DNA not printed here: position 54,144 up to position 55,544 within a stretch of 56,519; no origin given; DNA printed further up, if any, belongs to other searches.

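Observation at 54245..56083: Self-contained two-gene unit: T4SS-pilin-like (VirB2/TrbC) domain fused to a CX5R tyrosine phosphatase, plus an OmpA-like anchored partner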

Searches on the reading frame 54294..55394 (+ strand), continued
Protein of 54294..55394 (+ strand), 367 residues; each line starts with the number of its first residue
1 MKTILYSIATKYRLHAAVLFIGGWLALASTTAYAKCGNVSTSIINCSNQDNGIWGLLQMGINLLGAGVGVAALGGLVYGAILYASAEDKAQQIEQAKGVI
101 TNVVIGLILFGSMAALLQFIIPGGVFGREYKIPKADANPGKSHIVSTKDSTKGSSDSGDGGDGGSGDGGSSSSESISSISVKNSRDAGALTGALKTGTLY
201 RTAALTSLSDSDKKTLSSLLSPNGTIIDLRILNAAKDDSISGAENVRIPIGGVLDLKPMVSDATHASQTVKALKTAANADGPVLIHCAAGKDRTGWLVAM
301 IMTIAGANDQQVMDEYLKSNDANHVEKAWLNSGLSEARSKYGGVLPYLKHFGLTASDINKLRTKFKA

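Call 13: find_encoding_contigs(protein=P0038, flank=8000, max_places=2)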
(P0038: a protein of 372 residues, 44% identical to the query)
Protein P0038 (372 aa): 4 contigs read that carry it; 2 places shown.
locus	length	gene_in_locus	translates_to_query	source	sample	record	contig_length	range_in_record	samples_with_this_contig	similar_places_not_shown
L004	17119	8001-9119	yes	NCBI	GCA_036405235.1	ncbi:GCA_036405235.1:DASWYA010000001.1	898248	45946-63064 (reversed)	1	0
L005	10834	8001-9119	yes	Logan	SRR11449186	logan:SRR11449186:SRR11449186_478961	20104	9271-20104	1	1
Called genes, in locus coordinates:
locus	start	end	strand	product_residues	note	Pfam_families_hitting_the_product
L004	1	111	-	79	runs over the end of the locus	-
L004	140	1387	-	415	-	PF00587:tRNA-synt_2b, PF03129:HGTP_anticodon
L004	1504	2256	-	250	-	PF02517:Rce1-like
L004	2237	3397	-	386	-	PF02163:Peptidase_M50, PF13180:PDZ_2 (weak), PF17820:PDZ_6 (weak)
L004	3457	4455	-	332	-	PF13793:Pribosyltran_N, PF00156:Pribosyltran, PF14572:Pribosyl_synth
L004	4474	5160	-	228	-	PF01255:Prenyltransf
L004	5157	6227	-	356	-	PF00348:polyprenyl_synt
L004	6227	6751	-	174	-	PF01765:RRF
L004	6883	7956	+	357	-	PF02463:SMC_N, PF13175:AAA_15, PF13476:AAA_23, PF13555:AAA_29 (faint), PF13166:AAA_13 (faint), PF13304:AAA_21 (weak)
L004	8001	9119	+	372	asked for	PF13350:Y_phosphatase3, PF22784:PTP-SAK (weak)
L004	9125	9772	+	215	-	-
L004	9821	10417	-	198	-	PF00889:EF_TS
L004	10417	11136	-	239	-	PF00318:Ribosomal_S2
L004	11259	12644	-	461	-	-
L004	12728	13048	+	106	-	PF01197:Ribosomal_L31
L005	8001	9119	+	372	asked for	PF13350:Y_phosphatase3, PF22784:PTP-SAK (weak)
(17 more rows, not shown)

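Call 14: find_encoding_contigs(protein=P0020, flank=8000, max_places=2)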
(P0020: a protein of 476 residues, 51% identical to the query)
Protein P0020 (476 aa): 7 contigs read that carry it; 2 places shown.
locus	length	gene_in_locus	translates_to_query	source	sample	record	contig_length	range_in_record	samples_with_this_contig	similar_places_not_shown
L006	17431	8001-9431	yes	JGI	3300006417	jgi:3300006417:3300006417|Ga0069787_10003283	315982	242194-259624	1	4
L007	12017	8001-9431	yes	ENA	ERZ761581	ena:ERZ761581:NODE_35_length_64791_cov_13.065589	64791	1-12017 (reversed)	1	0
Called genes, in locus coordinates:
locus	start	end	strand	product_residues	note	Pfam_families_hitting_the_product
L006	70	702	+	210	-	-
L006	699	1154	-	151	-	PF03449:GreA_GreB_N, PF01272:GreA_GreB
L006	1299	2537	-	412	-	PF00587:tRNA-synt_2b, PF03129:HGTP_anticodon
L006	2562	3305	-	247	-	PF02517:Rce1-like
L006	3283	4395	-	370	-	PF02163:Peptidase_M50, PF00595:PDZ (weak), PF13180:PDZ_2, PF17820:PDZ_6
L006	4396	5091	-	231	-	PF01255:Prenyltransf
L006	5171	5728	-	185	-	PF01765:RRF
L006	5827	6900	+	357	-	PF02463:SMC_N, PF13175:AAA_15 (weak), PF13476:AAA_23, PF13304:AAA_21 (weak)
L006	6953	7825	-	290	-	-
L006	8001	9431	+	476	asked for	PF13350:Y_phosphatase3, PF22784:PTP-SAK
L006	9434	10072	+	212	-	PF00691:OmpA (weak)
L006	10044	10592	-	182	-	-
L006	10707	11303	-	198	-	PF00889:EF_TS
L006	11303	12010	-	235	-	PF00318:Ribosomal_S2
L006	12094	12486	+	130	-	PF01197:Ribosomal_L31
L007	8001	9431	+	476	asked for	PF13350:Y_phosphatase3, PF22784:PTP-SAK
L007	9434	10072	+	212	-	PF00691:OmpA (weak)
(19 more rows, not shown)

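Call 28: find_related_loci(query=A1, collection=genome_contigs, flank=4000)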
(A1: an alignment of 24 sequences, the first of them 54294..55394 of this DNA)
Query A1 (367 aa) in genome_contigs; peptide patterns used: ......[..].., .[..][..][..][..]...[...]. (x = any residue, [..] = any of these).
230 stretches matched a pattern; 186 encode a relative of the query (tblastn E <= 1e-3); the best 80 are kept; 79 distinct loci.
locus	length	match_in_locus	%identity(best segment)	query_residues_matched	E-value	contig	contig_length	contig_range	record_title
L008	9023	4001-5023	53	26-367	4e-107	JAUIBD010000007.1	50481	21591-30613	MAG: bacterium isolate 6_bin.24 NODE_831_length_50481_cov_1.824264, whole genome shotgun sequence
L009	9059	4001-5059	50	14-367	1e-95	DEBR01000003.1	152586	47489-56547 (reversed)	MAG TPA_asm: Candidatus Saccharibacteria bacterium UBA2951 UBA2951_contig_16, whole genome shotgun sequence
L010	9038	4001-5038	50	17-367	3e-95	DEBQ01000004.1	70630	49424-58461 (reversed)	MAG TPA_asm: Candidatus Saccharibacteria bacterium UBA2952 UBA2952_contig_24, whole genome shotgun sequence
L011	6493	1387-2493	44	11-367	3e-81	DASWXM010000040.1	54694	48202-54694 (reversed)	MAG TPA_asm: Candidatus Saccharimonadales bacterium isolate SMAG_U3685 k141_519290, whole genome shotgun sequence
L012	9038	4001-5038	44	27-367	8e-79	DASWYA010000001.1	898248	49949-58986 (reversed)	MAG TPA_asm: Candidatus Saccharimonadales bacterium isolate SMAG_U3699 k141_583944, whole genome shotgun sequence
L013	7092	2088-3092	39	34-367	2e-68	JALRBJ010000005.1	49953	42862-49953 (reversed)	MAG: Candidatus Saccharimonadia bacterium isolate HM.28 NODE_5_length_49953_cov_4.823723, whole genome shotgun sequence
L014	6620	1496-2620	38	5-367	8e-65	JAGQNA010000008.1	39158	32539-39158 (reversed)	MAG: Candidatus Saccharibacteria bacterium isolate HKST-UBA56 NODE_8_length_39158_cov_6.998541, whole genome shotgun seq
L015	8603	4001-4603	54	180-366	1e-54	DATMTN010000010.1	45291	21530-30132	MAG TPA_asm: Candidatus Microsaccharimonas sp. isolate SMAG_U13014 k141_37100, whole genome shotgun sequence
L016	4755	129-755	51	167-367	6e-54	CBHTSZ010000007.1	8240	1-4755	MAG TPA_asm: uncultured bacterium isolate ERR14722431_binner12_Refined_13 genome assembly, contig: ERZ27336832.7145, who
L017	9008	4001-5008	36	28-367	9e-52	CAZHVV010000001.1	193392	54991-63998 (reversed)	MAG TPA_asm: uncultured Candidatus Saccharibacteria bacterium isolate SRP302447_co4_31 genome assembly, contig: NODE_231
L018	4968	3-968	47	46-367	2e-83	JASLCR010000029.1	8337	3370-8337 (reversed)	MAG: Candidatus Saccharimonadales bacterium isolate SHSU_advanced.final.198 k67_20244902, whole genome shotgun sequence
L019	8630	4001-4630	47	166-367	2e-43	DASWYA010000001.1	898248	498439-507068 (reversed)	MAG TPA_asm: Candidatus Saccharimonadales bacterium isolate SMAG_U3699 k141_583944, whole genome shotgun sequence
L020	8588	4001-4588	44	181-367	5e-38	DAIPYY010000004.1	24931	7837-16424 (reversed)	MAG TPA_asm: Candidatus Saccharibacteria bacterium isolate CTOTU7647 NODE_3339_length_24931_cov_5.257276, whole genome s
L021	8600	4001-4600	43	181-367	1e-37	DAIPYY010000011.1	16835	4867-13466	MAG TPA_asm: Candidatus Saccharibacteria bacterium isolate CTOTU7647 NODE_5540_length_16835_cov_4.912277, whole genome s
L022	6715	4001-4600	40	181-367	1e-33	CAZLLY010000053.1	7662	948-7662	MAG TPA_asm: uncultured Candidatus Saccharibacteria bacterium isolate SRP342105_co1_320 genome assembly, contig: NODE_13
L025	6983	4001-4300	56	34-126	7e-31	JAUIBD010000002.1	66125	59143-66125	MAG: bacterium isolate 6_bin.24 NODE_607_length_66125_cov_1.870435, whole genome shotgun sequence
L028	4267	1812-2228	45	3-139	1e-30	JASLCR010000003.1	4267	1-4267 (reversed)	MAG: Candidatus Saccharimonadales bacterium isolate SHSU_advanced.final.198 k67_12041720, whole genome shotgun sequence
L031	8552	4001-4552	41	181-365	1e-29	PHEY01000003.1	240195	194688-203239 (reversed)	MAG: Actinobacteria bacterium HGW-Actinobacteria-2 08E140C01_scaffold_33, whole genome shotgun sequence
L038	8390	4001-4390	47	17-128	2e-28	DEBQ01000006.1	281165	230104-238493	MAG TPA_asm: Candidatus Saccharibacteria bacterium UBA2952 UBA2952_contig_2, whole genome shotgun sequence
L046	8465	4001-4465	40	18-185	5e-27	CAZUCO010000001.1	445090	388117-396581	MAG TPA_asm: uncultured Candidatus Saccharibacteria bacterium isolate binchicken_co128_118 genome assembly, contig: NODE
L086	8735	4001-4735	39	24-126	1e-22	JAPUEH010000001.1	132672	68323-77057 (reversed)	MAG: Candidatus Saccharibacteria bacterium isolate labscale reactor_MAG20 NODE_104_length_132672_cov_8.422714, whole gen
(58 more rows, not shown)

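Call 29: search_protein_families(library=pfam, proteins=[P0041, P0053, P0033, P0056, P0055, P0026, P0030, P0008, P0017, P0065], max_evalue=0.01)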
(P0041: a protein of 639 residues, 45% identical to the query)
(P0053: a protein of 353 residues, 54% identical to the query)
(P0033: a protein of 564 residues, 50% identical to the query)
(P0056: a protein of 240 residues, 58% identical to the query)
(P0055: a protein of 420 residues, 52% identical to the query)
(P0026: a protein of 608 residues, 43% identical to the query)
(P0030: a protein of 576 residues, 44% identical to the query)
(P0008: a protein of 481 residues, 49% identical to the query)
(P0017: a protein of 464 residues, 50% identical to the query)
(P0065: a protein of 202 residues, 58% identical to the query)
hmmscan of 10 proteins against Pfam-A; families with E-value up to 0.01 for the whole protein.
P0041 (639 aa): 5 families
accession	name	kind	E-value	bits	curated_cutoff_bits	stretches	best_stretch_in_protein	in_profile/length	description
PF13350.11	Y_phosphatase3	-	2.3e-34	119.9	22.2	1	434-635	2-236/240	Tyrosine phosphatase family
PF03372.29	Exo_endo_phos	-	5.4e-09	36.6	24.5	1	160-410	1-225/225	Endonuclease/Exonuclease/phosphatase family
PF18895.5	T4SS_pilin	-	3.1e-08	34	26.6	1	47-111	8-71/71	Type IV secretion system pilin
PF22784.1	PTP-SAK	-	8e-06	26.4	27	1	528-580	68-123/153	Swiss Army Knife protein, DSP-PTPase phosphatase domain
PF14529.12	Exo_endo_phos_2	-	0.0035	17.6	27.4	0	312-414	19-117/117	Endonuclease-reverse transcriptase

P0053 (353 aa): 3 families
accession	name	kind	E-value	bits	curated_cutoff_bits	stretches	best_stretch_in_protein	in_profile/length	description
PF03009.23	GDPD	-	1.1e-08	36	23.6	1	181-307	3-129/244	Glycerophosphoryl diester phosphodiesterase family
PF23396.1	DUF7103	-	0.0022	18.5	27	1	65-108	36-79/159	Family of unknown function (DUF7103)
PF18895.5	T4SS_pilin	-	0.003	18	26.6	1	50-114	7-70/71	Type IV secretion system pilin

P0033 (564 aa): 6 families
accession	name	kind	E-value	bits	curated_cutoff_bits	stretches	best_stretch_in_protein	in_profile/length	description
PF13350.11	Y_phosphatase3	-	6.2e-32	111.9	22.2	1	369-562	2-238/240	Tyrosine phosphatase family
PF13472.12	Lipase_GDSL_2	-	1.5e-09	39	32.9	1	182-320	2-149/178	GDSL-like Lipase/Acylhydrolase family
PF22784.1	PTP-SAK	-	7.9e-06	26.4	27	1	438-516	55-131/153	Swiss Army Knife protein, DSP-PTPase phosphatase domain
PF00657.28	Lipase_GDSL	-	9.3e-06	26.4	23.6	1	179-342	1-206/208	GDSL-like Lipase/Acylhydrolase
PF00782.25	DSPc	-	0.001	19.4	33.5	1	463-514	61-112/133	Dual specificity phosphatase, catalytic domain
PF00003.28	7tm_3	-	0.0025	18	33.5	1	11-118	122-218/251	7 transmembrane sweet-taste receptor of 3 GCPR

P0056 (240 aa): 1 family
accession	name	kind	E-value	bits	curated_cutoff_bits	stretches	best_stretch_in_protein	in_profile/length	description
PF18895.5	T4SS_pilin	-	3e-05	24.4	26.6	1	166-227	5-65/71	Type IV secretion system pilin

P0055 (420 aa): 1 family
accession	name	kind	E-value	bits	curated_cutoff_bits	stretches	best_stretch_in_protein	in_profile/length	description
PF18895.5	T4SS_pilin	-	0.0093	16.5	26.6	0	63-130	4-70/71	Type IV secretion system pilin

P0026 (608 aa): 8 families
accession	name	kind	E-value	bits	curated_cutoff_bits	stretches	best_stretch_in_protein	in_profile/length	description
PF13350.11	Y_phosphatase3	-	6.5e-33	115.1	22.2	1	415-606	6-238/240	Tyrosine phosphatase family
PF22784.1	PTP-SAK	-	2e-06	28.3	27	1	460-552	33-120/153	Swiss Army Knife protein, DSP-PTPase phosphatase domain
PF03162.18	Y_phosphatase2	-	2e-05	24.7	27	1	500-560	71-132/165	Tyrosine phosphatase family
PF00782.25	DSPc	-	8.4e-05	22.8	33.5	1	481-559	39-113/133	Dual specificity phosphatase, catalytic domain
PF18895.5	T4SS_pilin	-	0.00027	21.4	26.6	1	74-121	20-66/71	Type IV secretion system pilin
PF22785.1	Tc-R-P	-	0.00029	21.8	27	1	461-545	26-105/106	Polymorphic toxin system, DSP-PTPase phosphatase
PF00102.32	Y_phosphatase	-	0.0013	18.8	20.9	1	513-548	163-198/234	Protein-tyrosine phosphatase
PF22741.1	PTP-NADK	-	0.002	18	27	1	459-548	49-137/163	DSP-PTPase phosphatase fused to NAD+ Kinase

P0030 (576 aa): 8 families
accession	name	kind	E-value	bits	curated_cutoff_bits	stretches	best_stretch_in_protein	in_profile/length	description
PF13350.11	Y_phosphatase3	-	1.8e-35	123.5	22.2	1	382-574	5-238/240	Tyrosine phosphatase family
PF22784.1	PTP-SAK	-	1.1e-06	29.2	27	1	430-529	35-132/153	Swiss Army Knife protein, DSP-PTPase phosphatase domain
PF00782.25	DSPc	-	3.7e-05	24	33.5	1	475-519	61-106/133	Dual specificity phosphatase, catalytic domain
PF22785.1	Tc-R-P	-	0.00054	20.9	27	1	418-510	14-102/106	Polymorphic toxin system, DSP-PTPase phosphatase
PF03162.18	Y_phosphatase2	-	0.0015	18.6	27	1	468-529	71-133/165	Tyrosine phosphatase family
PF22741.1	PTP-NADK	-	0.0016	18.3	27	1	417-509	38-129/163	DSP-PTPase phosphatase fused to NAD+ Kinase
PF03372.29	Exo_endo_phos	-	0.0029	17.8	24.5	1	170-305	30-158/225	Endonuclease/Exonuclease/phosphatase family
PF09685.15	DUF4870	-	0.0046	17.4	25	0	48-104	14-70/107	Domain of unknown function (DUF4870)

P0008 (481 aa): 8 families
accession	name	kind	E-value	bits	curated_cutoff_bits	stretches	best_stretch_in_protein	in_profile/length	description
PF13350.11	Y_phosphatase3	-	2.4e-29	103.5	22.2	1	290-479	6-238/240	Tyrosine phosphatase family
PF22784.1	PTP-SAK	-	2.5e-06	28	27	1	374-433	69-125/153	Swiss Army Knife protein, DSP-PTPase phosphatase domain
PF00782.25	DSPc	-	1.3e-05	25.4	33.5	1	382-431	63-112/133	Dual specificity phosphatase, catalytic domain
PF00102.32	Y_phosphatase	-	6.7e-05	23.1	20.9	1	380-424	157-201/234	Protein-tyrosine phosphatase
PF18895.5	T4SS_pilin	-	0.00038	20.9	26.6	1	177-228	19-65/71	Type IV secretion system pilin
PF22785.1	Tc-R-P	-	0.00059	20.8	27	1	379-418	66-105/106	Polymorphic toxin system, DSP-PTPase phosphatase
PF03162.18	Y_phosphatase2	-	0.0049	16.9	27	1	379-430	77-129/165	Tyrosine phosphatase family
PF19678.4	DUF6180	-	0.0077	16.7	26.9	0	378-421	42-85/102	Family of unknown function (DUF6180)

P0017 (464 aa): 7 families
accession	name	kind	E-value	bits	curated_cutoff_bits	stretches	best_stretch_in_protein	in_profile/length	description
PF13350.11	Y_phosphatase3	-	6.7e-36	124.9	22.2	1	270-462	6-238/240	Tyrosine phosphatase family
PF22784.1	PTP-SAK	-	4.6e-09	36.9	27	1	335-428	53-137/153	Swiss Army Knife protein, DSP-PTPase phosphatase domain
PF22785.1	Tc-R-P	-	3.9e-06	27.8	27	1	361-398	63-103/106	Polymorphic toxin system, DSP-PTPase phosphatase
PF00782.25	DSPc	-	0.00026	21.2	33.5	1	363-398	62-98/133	Dual specificity phosphatase, catalytic domain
PF22741.1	PTP-NADK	-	0.0011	18.8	27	1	317-404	52-137/163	DSP-PTPase phosphatase fused to NAD+ Kinase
PF00102.32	Y_phosphatase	-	0.0012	19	20.9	1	361-397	155-192/234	Protein-tyrosine phosphatase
PF03162.18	Y_phosphatase2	-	0.0022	18.1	27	1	358-413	74-130/165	Tyrosine phosphatase family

P0065 (202 aa): 1 family
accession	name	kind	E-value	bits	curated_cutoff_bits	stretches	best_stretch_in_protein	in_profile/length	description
PF18895.5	T4SS_pilin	-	0.0067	16.9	26.6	1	135-188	12-64/71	Type IV secretion system pilin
